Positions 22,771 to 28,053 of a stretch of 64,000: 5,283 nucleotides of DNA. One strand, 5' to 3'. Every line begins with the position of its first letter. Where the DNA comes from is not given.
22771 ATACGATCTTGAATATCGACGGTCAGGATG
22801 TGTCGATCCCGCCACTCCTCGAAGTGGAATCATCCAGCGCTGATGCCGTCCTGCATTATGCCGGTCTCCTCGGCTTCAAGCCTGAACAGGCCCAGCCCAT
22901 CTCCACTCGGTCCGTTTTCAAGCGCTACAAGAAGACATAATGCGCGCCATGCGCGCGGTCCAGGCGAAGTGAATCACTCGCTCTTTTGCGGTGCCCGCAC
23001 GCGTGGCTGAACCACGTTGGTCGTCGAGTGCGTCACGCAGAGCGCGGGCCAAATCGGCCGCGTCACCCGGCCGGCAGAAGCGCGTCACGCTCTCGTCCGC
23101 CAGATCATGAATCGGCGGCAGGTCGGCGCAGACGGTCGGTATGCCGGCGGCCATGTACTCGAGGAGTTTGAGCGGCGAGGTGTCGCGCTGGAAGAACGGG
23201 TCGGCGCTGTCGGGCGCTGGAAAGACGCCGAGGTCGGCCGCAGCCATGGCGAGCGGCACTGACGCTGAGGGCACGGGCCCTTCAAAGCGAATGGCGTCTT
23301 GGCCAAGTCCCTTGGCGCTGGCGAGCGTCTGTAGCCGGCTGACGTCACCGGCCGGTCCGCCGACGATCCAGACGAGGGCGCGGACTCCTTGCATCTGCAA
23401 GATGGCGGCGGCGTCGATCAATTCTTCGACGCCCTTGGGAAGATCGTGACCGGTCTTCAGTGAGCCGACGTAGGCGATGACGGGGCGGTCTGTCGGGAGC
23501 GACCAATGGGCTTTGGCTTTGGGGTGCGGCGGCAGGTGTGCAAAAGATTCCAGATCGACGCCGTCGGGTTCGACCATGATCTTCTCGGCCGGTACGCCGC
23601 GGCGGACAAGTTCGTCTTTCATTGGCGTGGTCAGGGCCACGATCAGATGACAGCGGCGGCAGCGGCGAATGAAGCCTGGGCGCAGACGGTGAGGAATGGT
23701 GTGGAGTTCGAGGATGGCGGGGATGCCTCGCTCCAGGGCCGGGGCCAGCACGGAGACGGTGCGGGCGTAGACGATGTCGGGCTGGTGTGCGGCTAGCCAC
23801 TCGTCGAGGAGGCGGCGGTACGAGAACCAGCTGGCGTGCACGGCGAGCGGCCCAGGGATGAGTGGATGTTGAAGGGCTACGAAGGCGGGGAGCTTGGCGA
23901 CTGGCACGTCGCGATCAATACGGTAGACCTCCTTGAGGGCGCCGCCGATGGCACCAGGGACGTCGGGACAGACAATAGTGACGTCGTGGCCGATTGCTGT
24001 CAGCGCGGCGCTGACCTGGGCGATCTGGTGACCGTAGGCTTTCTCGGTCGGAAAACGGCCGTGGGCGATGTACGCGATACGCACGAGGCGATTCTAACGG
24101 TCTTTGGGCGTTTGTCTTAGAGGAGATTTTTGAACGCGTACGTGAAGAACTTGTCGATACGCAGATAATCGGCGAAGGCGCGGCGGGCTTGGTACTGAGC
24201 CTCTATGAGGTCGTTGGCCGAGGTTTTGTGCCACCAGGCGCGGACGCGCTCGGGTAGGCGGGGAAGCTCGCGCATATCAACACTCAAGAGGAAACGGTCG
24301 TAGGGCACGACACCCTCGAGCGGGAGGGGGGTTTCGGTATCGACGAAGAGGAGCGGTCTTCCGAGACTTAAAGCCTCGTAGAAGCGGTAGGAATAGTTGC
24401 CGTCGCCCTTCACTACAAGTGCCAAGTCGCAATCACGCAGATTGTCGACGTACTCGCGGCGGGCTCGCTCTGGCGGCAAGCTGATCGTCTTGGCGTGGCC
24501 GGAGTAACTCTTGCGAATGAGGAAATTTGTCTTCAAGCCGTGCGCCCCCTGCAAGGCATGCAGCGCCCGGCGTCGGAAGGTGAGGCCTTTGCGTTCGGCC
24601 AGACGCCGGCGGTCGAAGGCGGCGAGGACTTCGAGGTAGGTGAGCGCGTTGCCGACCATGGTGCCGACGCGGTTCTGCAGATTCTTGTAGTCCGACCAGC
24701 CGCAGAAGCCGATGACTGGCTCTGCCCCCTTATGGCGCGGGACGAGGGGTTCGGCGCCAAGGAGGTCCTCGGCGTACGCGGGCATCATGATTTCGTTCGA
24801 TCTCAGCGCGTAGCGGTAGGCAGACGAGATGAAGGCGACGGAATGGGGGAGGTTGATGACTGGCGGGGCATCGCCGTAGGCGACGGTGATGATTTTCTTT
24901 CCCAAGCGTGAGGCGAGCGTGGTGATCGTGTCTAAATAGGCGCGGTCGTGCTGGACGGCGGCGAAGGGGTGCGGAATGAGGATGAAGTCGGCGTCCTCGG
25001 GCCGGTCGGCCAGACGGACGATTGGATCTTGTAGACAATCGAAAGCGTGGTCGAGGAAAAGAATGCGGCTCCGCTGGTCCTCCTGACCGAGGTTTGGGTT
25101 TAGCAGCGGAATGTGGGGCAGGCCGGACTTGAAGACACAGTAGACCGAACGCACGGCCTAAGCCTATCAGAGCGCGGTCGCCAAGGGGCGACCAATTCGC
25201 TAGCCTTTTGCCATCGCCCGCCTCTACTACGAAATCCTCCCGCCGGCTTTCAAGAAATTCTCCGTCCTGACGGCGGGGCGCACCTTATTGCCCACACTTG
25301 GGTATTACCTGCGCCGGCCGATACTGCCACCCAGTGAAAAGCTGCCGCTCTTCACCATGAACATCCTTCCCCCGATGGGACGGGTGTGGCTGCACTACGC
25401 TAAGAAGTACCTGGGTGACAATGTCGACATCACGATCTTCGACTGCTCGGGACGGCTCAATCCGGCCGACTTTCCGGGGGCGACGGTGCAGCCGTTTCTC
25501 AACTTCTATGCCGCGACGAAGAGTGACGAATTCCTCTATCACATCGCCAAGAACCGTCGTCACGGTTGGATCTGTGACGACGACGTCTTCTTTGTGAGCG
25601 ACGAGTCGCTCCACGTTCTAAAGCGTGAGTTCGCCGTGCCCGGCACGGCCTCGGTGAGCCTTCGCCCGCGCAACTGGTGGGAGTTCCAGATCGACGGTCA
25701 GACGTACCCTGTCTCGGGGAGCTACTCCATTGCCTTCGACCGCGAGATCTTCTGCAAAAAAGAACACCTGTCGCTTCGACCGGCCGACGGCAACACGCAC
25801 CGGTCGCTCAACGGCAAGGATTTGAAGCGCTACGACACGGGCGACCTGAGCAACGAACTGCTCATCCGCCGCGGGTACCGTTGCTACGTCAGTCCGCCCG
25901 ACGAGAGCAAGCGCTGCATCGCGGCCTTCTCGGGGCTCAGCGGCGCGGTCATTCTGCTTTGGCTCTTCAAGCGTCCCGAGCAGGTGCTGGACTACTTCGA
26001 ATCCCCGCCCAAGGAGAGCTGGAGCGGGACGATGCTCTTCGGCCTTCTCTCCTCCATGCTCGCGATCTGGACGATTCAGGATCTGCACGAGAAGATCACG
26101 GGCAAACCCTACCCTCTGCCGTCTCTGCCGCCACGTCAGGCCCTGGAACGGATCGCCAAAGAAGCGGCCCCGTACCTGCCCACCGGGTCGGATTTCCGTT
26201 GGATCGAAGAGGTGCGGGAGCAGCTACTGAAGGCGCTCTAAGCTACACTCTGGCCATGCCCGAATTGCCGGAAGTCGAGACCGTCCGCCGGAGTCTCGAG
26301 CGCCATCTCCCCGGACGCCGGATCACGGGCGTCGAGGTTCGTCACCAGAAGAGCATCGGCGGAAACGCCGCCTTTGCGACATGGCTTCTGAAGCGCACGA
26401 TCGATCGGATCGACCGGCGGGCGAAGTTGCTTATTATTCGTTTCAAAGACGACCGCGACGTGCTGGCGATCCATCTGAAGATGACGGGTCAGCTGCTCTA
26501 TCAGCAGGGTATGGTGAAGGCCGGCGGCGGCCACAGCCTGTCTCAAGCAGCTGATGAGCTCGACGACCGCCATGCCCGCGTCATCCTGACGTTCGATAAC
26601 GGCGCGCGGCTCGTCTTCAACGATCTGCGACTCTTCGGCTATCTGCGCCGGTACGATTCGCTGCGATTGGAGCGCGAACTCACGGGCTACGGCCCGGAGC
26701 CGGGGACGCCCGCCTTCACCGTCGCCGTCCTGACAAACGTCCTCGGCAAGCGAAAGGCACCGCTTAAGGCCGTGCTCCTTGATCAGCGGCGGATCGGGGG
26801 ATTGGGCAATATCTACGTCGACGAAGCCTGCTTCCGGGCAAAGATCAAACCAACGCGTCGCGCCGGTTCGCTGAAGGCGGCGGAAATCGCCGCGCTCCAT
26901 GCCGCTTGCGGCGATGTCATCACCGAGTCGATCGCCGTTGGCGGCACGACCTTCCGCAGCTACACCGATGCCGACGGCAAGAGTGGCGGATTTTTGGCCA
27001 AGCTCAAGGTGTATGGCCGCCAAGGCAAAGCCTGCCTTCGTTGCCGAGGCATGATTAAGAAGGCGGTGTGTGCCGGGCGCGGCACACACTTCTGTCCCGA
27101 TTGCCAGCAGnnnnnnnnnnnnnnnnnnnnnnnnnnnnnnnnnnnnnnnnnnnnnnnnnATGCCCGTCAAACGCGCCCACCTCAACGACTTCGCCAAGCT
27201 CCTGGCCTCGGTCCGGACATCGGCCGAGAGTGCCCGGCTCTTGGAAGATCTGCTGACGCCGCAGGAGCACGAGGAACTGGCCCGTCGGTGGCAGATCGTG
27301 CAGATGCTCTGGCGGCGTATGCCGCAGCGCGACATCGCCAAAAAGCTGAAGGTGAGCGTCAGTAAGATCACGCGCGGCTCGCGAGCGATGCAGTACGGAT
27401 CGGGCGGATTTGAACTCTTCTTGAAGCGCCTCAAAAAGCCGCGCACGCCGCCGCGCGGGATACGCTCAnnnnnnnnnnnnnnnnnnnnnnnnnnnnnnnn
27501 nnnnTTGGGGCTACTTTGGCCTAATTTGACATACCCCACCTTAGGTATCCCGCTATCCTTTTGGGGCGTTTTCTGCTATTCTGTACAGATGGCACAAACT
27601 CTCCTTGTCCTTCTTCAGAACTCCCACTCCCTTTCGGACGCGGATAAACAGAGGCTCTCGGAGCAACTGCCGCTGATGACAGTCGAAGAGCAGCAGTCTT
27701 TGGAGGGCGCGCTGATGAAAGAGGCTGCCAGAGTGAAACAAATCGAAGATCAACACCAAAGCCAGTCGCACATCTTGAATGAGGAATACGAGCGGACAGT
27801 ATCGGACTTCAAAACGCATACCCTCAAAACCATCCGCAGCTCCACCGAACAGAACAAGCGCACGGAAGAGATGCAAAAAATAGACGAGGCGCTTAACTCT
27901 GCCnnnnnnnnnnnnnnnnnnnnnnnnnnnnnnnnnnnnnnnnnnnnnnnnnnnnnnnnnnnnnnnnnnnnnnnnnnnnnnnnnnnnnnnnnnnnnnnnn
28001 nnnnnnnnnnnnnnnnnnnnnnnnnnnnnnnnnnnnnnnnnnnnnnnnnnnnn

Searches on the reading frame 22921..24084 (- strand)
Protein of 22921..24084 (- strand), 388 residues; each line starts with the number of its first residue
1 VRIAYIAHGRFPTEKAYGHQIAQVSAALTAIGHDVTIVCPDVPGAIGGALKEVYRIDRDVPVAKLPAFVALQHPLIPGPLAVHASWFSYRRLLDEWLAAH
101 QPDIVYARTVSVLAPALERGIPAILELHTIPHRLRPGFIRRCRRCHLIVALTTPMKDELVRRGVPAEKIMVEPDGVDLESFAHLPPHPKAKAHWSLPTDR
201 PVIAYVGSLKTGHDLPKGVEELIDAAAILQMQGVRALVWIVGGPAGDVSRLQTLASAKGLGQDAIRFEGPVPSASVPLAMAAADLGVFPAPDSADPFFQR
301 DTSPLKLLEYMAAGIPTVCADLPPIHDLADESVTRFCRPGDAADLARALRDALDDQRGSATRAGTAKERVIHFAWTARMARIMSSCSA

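Call 82: list_cluster_members(proteins=[window:22921-24084:-, window:26256-27110:+, window:27160-27468:+, window:24120-25154:-, window:27589-27903:+])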
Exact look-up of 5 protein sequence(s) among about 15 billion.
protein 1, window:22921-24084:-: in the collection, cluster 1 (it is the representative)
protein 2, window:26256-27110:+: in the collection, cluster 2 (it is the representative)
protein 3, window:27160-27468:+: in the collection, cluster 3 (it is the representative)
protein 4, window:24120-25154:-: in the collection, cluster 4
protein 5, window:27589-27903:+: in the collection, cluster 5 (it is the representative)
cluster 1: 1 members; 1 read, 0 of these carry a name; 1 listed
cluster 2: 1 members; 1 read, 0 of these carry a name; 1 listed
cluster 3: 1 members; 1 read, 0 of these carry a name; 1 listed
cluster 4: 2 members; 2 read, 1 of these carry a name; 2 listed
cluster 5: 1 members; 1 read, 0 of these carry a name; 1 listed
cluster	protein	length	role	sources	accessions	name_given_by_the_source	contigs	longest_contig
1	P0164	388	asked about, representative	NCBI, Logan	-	-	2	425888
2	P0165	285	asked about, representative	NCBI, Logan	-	-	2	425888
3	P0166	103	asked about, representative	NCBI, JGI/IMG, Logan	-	-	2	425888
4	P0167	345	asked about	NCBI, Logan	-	-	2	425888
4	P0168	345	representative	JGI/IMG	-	hypothetical protein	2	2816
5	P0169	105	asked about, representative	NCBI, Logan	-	-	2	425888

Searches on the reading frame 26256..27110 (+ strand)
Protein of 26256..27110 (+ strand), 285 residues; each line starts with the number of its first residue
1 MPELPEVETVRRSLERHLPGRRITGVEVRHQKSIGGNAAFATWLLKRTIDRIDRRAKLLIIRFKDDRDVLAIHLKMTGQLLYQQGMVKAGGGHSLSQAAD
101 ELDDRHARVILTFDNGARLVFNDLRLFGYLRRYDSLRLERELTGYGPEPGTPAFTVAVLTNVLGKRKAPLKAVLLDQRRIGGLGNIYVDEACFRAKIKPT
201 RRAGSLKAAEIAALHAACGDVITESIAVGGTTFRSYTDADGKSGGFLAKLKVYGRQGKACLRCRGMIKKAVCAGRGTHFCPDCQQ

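Call 98: search_protein_families(library=pfam, proteins=[window:26256-27110:+], max_evalue=0.001)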
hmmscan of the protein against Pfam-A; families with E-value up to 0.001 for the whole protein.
window:26256-27110:+ (285 aa): 3 families
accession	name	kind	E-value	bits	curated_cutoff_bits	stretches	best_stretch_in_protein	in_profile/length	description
PF01149.29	Fapy_DNA_glyco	-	8.5e-32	110.7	25.5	1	1-129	1-116/117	Formamidopyrimidine-DNA glycosylase N-terminal domain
PF06831.19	H2TH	-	8.4e-25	87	34.7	1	146-235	2-91/93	Formamidopyrimidine-DNA glycosylase H2TH domain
PF06827.20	zf-FPG_IleRS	-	4.2e-07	30.1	21.3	1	257-285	1-29/30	Zinc finger found in FPG and IleRS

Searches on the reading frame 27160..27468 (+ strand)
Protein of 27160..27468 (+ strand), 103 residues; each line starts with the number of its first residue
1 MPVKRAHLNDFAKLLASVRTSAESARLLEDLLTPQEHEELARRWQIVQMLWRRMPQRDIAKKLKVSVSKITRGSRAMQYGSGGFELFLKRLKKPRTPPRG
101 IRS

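Call 4: search_protein_families(library=pfam, proteins=[window:27160-27468:+], max_evalue=10)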
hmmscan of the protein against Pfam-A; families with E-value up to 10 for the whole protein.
window:27160-27468:+ (103 aa): 6 families
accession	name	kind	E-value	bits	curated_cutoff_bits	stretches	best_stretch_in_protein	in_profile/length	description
PF01371.25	Trp_repressor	-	5.6e-23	81.3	27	1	7-91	2-87/88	Trp repressor protein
PF13384.12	HTH_23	-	2.9e-05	24.2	24.6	1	40-72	4-36/50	Homeodomain-like domain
PF13518.12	HTH_28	-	0.00045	20.7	25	1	43-95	2-52/52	Helix-turn-helix domain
PF04545.22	Sigma70_r4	-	0.017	15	24.1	1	32-70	5-37/50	Sigma-70, region 4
PF13412.12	HTH_24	-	0.018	15.1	21.9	1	53-72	17-36/48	Winged helix-turn-helix DNA-binding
PF01047.28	MarR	-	0.056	13.8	24.6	1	51-77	13-41/59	MarR family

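Call 5: search_protein_families(library=ncbifam, proteins=[window:27160-27468:+], max_evalue=10)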
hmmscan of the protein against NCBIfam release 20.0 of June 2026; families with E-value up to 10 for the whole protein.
window:27160-27468:+ (103 aa): 6 families
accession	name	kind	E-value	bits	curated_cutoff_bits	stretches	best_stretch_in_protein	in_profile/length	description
TIGR01321.1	TrpR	equivalog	5.3e-16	58.8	67.25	1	7-89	8-91/94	trp operon repressor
TIGR02531.1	yecD_yerC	hypoth_equivalog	5.8e-11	42.7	42.2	1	8-91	5-88/88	YerC/YecD family TrpR-related protein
TIGR02846.1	spore_sigmaK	equivalog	0.028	13.9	298.65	1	28-72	169-213/227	RNA polymerase sporulation sigma factor SigK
NF004471.0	PRK05803.1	subfamily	0.029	13.6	252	1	17-72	160-215/235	RNA polymerase sporulation sigma factor SigK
TIGR02937.1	sigma70-ECF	superfamily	0.059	13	42.9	1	41-72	120-152/165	sigma-70 family RNA polymerase sigma factor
NF033471.1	J25_fam_lasso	subfamily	0.18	11.8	23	1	61-74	7-20/39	acinetodin/klebsidin/J25 family lasso peptide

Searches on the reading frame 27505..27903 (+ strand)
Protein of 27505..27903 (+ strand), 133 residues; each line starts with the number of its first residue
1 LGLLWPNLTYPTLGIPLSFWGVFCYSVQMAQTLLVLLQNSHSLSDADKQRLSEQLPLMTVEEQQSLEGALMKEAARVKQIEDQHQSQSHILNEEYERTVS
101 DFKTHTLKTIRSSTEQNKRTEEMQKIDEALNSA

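Call 4: search_protein_families(library=pfam, proteins=[window:27505-27903:+], max_evalue=10)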
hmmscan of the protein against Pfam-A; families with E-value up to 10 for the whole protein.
window:27505-27903:+ (133 aa): 4 families
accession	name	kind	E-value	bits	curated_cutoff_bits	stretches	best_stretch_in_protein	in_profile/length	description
PF08598.16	Sds3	-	0.0046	17.4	25.4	1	36-115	27-106/217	Sds3-like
PF16777.11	RHH_7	-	0.053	14.3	27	1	81-112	40-71/74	Transcriptional regulator, RHH-like, CopG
PF01351.25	RNase_HII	-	0.085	13.2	25.8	1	16-112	14-109/199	Ribonuclease HII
PF01486.22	K-box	-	0.67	10.6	30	1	28-86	10-68/93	K-box region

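Call 5: search_protein_families(library=ncbifam, proteins=[window:27505-27903:+], max_evalue=10)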
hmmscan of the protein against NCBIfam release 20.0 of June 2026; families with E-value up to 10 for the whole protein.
window:27505-27903:+ (133 aa): 1 family
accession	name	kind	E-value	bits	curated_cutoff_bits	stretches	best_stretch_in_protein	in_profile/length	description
NF050013.1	HpsJ_like_A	equivalog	0.18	11.4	140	1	20-125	78-181/217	HpsJ-like protein, cyanoexosortase A-associated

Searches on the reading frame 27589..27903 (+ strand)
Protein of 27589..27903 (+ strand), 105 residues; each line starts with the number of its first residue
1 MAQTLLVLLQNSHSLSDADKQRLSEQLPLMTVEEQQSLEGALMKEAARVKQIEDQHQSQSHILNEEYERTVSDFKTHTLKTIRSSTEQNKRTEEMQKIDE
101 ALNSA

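Call 21: search_protein_families(library=padloc, proteins=[window:27589-27903:+], max_evalue=10)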
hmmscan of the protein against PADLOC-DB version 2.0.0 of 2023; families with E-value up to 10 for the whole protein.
window:27589-27903:+ (105 aa): 0 families
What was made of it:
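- On Known anti-phage defence systems (PADLOC-DB): No PADLOC hits (call 21).
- No PADLOC model matches either protein (call 21).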

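Call 22: search_protein_families(library=phrogs, proteins=[window:27589-27903:+], max_evalue=10)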
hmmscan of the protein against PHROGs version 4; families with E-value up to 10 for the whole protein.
window:27589-27903:+ (105 aa): 2 families
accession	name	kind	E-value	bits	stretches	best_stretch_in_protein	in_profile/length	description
phrog_18012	-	unknown function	0.017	16.4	1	42-96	5-55/104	-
phrog_34862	-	unknown function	0.15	13.1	1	54-103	3-50/104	-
